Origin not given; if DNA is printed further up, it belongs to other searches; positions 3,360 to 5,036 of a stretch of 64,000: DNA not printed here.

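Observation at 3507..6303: dcd plus a thymidylate kinase / tandem degenerate ThyX-like fusion inserted between rplA and rplJ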

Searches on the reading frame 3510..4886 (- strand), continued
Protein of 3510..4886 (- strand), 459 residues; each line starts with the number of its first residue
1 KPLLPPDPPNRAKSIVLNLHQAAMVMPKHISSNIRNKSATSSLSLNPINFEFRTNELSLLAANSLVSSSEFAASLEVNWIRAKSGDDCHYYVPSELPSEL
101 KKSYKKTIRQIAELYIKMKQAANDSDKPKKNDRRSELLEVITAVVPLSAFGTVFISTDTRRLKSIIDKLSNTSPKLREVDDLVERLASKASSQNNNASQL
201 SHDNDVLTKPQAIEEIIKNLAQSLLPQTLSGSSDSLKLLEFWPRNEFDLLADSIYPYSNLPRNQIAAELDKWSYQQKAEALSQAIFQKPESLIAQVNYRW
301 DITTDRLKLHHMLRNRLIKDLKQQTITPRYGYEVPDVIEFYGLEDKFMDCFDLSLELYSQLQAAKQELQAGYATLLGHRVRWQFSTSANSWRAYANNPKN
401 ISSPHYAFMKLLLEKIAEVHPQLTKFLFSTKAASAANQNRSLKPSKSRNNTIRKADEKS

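Call 69: find_homologous_proteins(query=L034:7525-8331:-, max_evalue=1e-30)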
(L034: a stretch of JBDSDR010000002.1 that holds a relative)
Query L034:7525-8331:- (269 aa): 8000 proteins with E <= 1e-30 among 8000 candidates; the best 120 are listed.
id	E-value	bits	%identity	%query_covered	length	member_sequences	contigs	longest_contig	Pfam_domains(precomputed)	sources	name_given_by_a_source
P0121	4.2e-182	622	100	100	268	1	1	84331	PF00303.25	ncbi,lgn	ncbi:MAG: thymidylate synthase [Candidatus Saccharimonadales bacterium]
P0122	6.4e-162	555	88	100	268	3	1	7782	PF00303.25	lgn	-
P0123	7.5e-161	552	86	100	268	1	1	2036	PF00303.25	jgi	jgi:thymidylate synthase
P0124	3.1e-159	547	86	99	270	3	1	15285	PF00303.25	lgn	-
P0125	1.1e-158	545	87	100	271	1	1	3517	PF00303.25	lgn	-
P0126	2.1e-158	544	87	100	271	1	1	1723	PF00303.25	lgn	-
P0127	2.3e-158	544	87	99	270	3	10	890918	PF00303.25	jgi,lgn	jgi:thymidylate synthase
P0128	1.2e-157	541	86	99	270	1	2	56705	PF00303.25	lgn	-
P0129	2.6e-156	537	85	100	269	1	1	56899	PF00303.25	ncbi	-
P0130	2.8e-156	537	86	100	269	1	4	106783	PF00303.25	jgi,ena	-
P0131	2.8e-156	537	85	100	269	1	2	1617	PF00303.25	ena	-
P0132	3.6e-156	536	85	99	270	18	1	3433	PF00303.25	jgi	-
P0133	4.4e-156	536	85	99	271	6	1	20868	PF00303.25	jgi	jgi:thymidylate synthase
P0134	4.9e-156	536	86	100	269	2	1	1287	PF00303.25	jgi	jgi:thymidylate synthase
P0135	7.1e-156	536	85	99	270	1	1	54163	PF00303.25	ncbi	-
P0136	1.1e-155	535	84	100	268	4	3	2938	PF00303.25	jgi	jgi:thymidylate synthase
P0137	1.9e-155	534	85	100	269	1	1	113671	PF00303.25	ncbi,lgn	-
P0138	1.2e-154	531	84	100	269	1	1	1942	PF00303.25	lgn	-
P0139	2.2e-154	531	85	100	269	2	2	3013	PF00303.25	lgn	-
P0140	2.5e-154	530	84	99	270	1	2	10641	PF00303.25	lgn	-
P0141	2.6e-154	530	84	100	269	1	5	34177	PF00303.25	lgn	-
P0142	2.7e-154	530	84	100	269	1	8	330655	PF00303.25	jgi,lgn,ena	jgi:thymidylate synthase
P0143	3.0e-154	530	85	99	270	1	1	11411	PF00303.25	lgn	-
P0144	5.9e-154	529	83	100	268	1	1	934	PF00303.25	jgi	jgi:thymidylate synthase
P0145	6.1e-154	529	84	100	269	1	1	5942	PF00303.25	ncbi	-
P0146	6.6e-154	529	84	100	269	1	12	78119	PF00303.25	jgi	jgi:thymidylate synthase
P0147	7.3e-154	529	84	100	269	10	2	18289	PF00303.25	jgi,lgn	jgi:thymidylate synthase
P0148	8.8e-154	529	84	99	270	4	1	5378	PF00303.25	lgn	-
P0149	2.0e-153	527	83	100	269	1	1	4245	PF00303.25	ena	-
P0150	2.1e-153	527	83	100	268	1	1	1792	PF00303.25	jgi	jgi:thymidylate synthase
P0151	4.1e-153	526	83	100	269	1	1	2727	PF00303.25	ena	-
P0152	4.4e-153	526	83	100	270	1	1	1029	PF00303.25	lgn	-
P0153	5.9e-153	526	84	100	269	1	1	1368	PF00303.25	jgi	jgi:thymidylate synthase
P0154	1.5e-152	525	83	100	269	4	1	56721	PF00303.25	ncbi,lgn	ncbi:MAG: thymidylate synthase [Candidatus Microsaccharimonas sp.]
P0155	1.6e-152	525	83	100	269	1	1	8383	PF00303.25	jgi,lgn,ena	-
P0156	3.9e-152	523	83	99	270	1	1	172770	PF00303.25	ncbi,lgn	-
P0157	5.3e-152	523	83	100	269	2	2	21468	PF00303.25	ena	-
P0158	5.4e-152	523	83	100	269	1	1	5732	PF00303.25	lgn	-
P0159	7.0e-152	522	83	100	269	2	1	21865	PF00303.25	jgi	-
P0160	9.8e-152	522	82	100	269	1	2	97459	PF00303.25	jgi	jgi:thymidylate synthase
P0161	1.2e-151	522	84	100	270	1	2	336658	PF00303.25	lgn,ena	-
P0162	1.2e-151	522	84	100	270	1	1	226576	PF00303.25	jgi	-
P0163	1.3e-151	522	83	100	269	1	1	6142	PF00303.25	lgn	-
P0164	3.1e-151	520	81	100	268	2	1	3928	PF00303.25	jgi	jgi:thymidylate synthase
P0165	4.9e-151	520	81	100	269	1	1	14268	PF00303.25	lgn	-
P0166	5.0e-151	520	82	100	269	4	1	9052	PF00303.25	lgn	-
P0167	5.4e-151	520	83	100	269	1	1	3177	PF00303.25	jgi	jgi:thymidylate synthase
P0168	5.8e-151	519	83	100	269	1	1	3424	PF00303.25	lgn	-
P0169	6.0e-151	519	82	99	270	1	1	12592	PF00303.25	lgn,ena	-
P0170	7.1e-151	519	82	99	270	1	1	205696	PF00303.25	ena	-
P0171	7.4e-151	519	82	99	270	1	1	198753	PF00303.25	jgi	-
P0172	8.2e-151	519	82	100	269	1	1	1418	PF00303.25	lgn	-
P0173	1.0e-150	519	83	99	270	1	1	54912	PF00303.25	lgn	-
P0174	1.2e-150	518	83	100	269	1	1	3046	PF00303.25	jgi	jgi:thymidylate synthase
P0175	1.3e-150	518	81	100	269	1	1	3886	PF00303.25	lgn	-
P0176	1.4e-150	518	81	99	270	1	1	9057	PF00303.25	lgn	-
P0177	2.5e-150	517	82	100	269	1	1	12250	PF00303.25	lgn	-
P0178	2.6e-150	517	82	99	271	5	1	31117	PF00303.25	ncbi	-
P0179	3.1e-150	517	83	100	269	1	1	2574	PF00303.25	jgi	jgi:thymidylate synthase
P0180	3.3e-150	517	81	100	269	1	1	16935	PF00303.25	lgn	-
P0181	4.5e-150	516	82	100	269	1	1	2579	PF00303.25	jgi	jgi:thymidylate synthase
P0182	6.5e-150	516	83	100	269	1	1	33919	PF00303.25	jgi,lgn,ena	-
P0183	7.0e-150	516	81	100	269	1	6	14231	PF00303.25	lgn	-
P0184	8.7e-150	516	81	100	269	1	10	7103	PF00303.25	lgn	-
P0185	1.2e-149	515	81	100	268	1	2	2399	PF00303.25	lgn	-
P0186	1.4e-149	515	82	100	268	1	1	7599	PF00303.25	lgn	-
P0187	3.1e-149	514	80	100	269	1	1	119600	PF00303.25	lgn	-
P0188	3.6e-149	514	81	99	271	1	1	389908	PF00303.25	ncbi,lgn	-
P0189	5.0e-149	513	81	100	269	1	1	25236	PF00303.25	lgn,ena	-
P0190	7.3e-149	513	80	100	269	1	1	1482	PF00303.25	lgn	-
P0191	1.7e-148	511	80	100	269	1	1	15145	PF00303.25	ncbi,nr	ncbi:thymidylate synthase [Candidatus Saccharibacteria bacterium]|nr:MAG: thymidylate synthase [Cand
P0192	1.8e-148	511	81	100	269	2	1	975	PF00303.25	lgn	-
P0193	3.7e-148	510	82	100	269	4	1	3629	PF00303.25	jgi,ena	-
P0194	4.1e-148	510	80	100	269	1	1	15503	PF00303.25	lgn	-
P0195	5.9e-148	510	79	100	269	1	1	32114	PF00303.25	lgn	-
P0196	8.4e-148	509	80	100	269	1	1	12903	PF00303.25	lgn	-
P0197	1.0e-147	509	78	100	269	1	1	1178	PF00303.25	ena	-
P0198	1.3e-147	508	81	100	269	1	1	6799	PF00303.25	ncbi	-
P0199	1.4e-147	508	80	100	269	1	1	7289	PF00303.25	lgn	-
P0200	1.5e-147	508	81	99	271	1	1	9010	PF00303.25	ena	-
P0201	1.9e-147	508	81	100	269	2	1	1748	PF00303.25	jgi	jgi:thymidylate synthase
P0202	3.4e-147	507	81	100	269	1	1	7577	PF00303.25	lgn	-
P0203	8.0e-147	506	78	100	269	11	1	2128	PF00303.25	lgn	-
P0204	1.0e-146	505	79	100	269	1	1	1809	PF00303.25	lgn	-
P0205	1.1e-146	505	79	100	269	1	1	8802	PF00303.25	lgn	-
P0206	1.5e-146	505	81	100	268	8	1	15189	PF00303.25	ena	-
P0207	2.1e-146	504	80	99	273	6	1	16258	PF00303.25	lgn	-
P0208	3.7e-146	504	80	100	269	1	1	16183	PF00303.25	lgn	-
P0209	4.5e-146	503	81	100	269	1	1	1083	PF00303.25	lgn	-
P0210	5.0e-146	503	80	100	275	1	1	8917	PF00303.25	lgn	-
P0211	1.0e-145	502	80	100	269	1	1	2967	PF00303.25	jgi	-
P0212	1.0e-145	502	79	100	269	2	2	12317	PF00303.25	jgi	jgi:thymidylate synthase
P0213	3.2e-145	501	81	99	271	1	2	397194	PF00303.25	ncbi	ncbi:MAG: thymidylate synthase [Candidatus Saccharimonadales bacterium]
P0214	4.2e-145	500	78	100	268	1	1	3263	PF00303.25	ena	-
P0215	4.4e-145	500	80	99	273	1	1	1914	PF00303.25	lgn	-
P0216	4.7e-145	500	81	100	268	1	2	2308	PF00303.25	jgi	jgi:thymidylate synthase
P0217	6.6e-145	500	91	87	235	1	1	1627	PF00303.25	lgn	-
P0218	7.0e-145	499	80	99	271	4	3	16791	PF00303.25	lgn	-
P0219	8.5e-145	499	79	99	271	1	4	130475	PF00303.25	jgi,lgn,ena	-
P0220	1.2e-144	499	80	100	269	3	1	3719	PF00303.25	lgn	-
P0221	1.3e-144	499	78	100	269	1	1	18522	PF00303.25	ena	-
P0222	1.3e-144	499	78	100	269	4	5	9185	PF00303.25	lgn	-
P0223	2.2e-144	498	79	99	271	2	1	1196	PF00303.25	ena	-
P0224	2.4e-144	498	79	99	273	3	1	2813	PF00303.25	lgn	-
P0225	2.6e-144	498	80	99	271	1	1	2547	PF00303.25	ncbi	-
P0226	3.4e-144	497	78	100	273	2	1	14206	PF00303.25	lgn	-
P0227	3.7e-144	497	79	99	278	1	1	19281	PF00303.25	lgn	-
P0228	4.4e-144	497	77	100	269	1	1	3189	PF00303.25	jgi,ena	-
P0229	4.7e-144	497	78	100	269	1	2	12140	PF00303.25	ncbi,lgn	-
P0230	1.0e-143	496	79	99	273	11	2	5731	PF00303.25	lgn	-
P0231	1.0e-143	496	79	100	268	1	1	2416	PF00303.25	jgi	jgi:thymidylate synthase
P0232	1.1e-143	496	78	99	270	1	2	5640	PF00303.25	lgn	-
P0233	1.3e-143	495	78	100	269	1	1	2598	PF00303.25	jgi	jgi:thymidylate synthase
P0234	1.3e-143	495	78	100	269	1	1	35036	PF00303.25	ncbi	-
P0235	1.4e-143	495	81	96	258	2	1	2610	PF00303.25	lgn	-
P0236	1.8e-143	495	79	100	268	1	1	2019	PF00303.25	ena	-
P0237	1.9e-143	495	80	97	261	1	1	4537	PF00303.25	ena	-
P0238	2.4e-143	494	78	100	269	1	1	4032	PF00303.25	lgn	-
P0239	4.0e-143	494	77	99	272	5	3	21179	PF00303.25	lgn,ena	-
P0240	4.5e-143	494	78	100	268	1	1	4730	PF00303.25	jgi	jgi:thymidylate synthase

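Call 75: search_protein_representatives(protein=window:3510-4886:-)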
Query: 459 residues. Proteins with E-value up to 0.001 (for the whole library): 504; up to 1e-10: 371; up to 1e-30: 156. The best 150 are listed.
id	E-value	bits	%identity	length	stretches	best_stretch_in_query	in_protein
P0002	4.8e-88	312.4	42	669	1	1-448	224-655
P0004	3.1e-65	237.3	35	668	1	3-442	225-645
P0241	1.5e-63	231.7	39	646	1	52-436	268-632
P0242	8.2e-62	226.0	39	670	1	1-441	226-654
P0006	7.6e-60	219.5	37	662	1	2-437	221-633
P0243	2.9e-59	217.6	34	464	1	2-439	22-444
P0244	3.1e-59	217.5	34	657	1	1-438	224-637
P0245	1.9e-58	214.9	37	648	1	1-430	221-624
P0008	1.5e-57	212.0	34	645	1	1-446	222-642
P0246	1.0e-56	209.2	34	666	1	1-442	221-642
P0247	3.7e-55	204.1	34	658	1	1-430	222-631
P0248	1.0e-54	202.6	34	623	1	1-443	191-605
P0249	1.4e-54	202.2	33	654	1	52-441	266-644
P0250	2.4e-54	201.4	36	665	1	1-453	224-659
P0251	1.1e-53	199.2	35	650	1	47-433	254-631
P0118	5.6e-42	160.7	31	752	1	84-423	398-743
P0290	1.1e-39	153.1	37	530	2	214-425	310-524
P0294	6.2e-39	150.6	37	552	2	218-426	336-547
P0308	6.6e-38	147.2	31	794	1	86-431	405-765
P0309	6.9e-38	147.2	34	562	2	189-428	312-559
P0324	4.1e-36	141.3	37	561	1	217-432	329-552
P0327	4.4e-36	141.2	32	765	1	87-424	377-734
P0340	4.4e-35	138.0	38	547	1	218-425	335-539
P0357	1.3e-33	133.1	30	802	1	87-449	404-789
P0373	3.5e-32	128.4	39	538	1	229-426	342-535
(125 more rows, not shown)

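Call 78: search_protein_families(library=pfam, proteins=[P0290, P0294, P0309, P0324, P0340, P0373, P0118, P0308, P0357, P0327], max_evalue=0.01)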
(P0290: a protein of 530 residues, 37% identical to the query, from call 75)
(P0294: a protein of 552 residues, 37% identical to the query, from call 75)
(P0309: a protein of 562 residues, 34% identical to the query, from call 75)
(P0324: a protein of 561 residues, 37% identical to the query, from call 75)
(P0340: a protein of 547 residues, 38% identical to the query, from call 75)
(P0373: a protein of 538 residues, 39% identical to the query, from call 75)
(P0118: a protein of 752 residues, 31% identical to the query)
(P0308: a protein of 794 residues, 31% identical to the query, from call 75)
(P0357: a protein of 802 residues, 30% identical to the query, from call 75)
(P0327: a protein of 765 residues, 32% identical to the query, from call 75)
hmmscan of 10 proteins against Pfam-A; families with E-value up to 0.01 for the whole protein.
P0290 (530 aa): 1 family
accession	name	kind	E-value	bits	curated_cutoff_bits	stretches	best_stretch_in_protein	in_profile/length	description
PF02223.23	Thymidylate_kin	-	5.6e-19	69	27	1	10-115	1-102/185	Thymidylate kinase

P0294 (552 aa): 2 families
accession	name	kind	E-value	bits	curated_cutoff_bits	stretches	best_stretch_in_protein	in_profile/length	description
PF02223.23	Thymidylate_kin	-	6.5e-10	39.4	27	1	15-117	1-99/185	Thymidylate kinase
PF02511.20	Thy1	-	0.00037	20.8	24.8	0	452-542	97-190/191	Thymidylate synthase complementing protein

P0309 (562 aa): 2 families
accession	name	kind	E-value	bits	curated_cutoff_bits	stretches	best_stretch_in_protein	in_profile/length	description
PF02223.23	Thymidylate_kin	-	3.5e-13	50.1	27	1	9-111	1-99/185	Thymidylate kinase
PF02511.20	Thy1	-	1.8e-09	38.1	24.8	1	456-552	96-190/191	Thymidylate synthase complementing protein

P0324 (561 aa): 2 families
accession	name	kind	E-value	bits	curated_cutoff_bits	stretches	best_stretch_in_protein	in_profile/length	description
PF02223.23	Thymidylate_kin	-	4.3e-05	23.7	27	1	18-110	5-93/185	Thymidylate kinase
PF02511.20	Thy1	-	0.0037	17.5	24.8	1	450-541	97-190/191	Thymidylate synthase complementing protein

P0340 (547 aa): 1 family
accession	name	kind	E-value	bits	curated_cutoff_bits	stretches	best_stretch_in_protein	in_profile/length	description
PF02223.23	Thymidylate_kin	-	1e-21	77.9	27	1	11-196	1-173/185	Thymidylate kinase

P0373 (538 aa): 2 families
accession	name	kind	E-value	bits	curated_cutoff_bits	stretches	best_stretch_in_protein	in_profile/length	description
PF02223.23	Thymidylate_kin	-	1.2e-19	71.2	27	1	11-206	1-177/185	Thymidylate kinase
PF02511.20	Thy1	-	7.3e-05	23.1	24.8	1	445-510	97-164/191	Thymidylate synthase complementing protein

P0118 (752 aa): 2 families
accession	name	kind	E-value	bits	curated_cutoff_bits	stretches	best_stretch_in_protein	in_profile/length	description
PF02511.20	Thy1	-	1e-09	38.9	24.8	1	357-508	57-191/191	Thymidylate synthase complementing protein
PF02223.23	Thymidylate_kin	-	2.5e-09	37.5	27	1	11-168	1-141/185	Thymidylate kinase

P0308 (794 aa): 10 families
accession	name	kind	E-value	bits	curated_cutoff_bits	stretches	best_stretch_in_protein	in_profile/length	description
PF02511.20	Thy1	-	1.2e-16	61.5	24.8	2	622-756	51-191/191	Thymidylate synthase complementing protein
PF02223.23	Thymidylate_kin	-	1.2e-14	54.8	27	1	9-190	1-181/185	Thymidylate kinase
PF01712.25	dNK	-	7e-07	29.6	27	1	7-180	1-175/203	Deoxynucleoside kinase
PF13671.12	AAA_33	-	0.00019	22.2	27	1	7-160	2-131/143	AAA domain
PF13191.12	AAA_16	-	0.001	20.1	32.6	0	5-51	25-72/167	AAA ATPase domain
PF13238.12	AAA_18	-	0.0015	19.4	29.4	1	7-152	1-111/128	AAA domain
PF13521.12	AAA_28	-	0.0018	18.9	27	1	7-173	2-144/164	AAA domain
PF08433.16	KTI12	-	0.0025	17.8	22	1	7-42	4-39/271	Chromatin associated protein KTI12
PF13207.12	AAA_17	-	0.0033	18.2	27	0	11-160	2-131/136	AAA domain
PF13401.12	AAA_22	-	0.0054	17.5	27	0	5-62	6-64/130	AAA domain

P0357 (802 aa): 2 families
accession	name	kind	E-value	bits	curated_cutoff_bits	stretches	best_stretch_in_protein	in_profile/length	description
PF02511.20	Thy1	-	1.7e-14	54.5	24.8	2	571-762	2-190/191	Thymidylate synthase complementing protein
PF02223.23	Thymidylate_kin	-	1.1e-13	51.7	27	1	9-195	1-185/185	Thymidylate kinase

P0327 (765 aa): 2 families
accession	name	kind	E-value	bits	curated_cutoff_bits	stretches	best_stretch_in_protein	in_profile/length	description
PF02223.23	Thymidylate_kin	-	8.7e-17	61.8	27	1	11-202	1-173/185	Thymidylate kinase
PF02511.20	Thy1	-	3.8e-06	27.2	24.8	1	329-457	52-153/191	Thymidylate synthase complementing protein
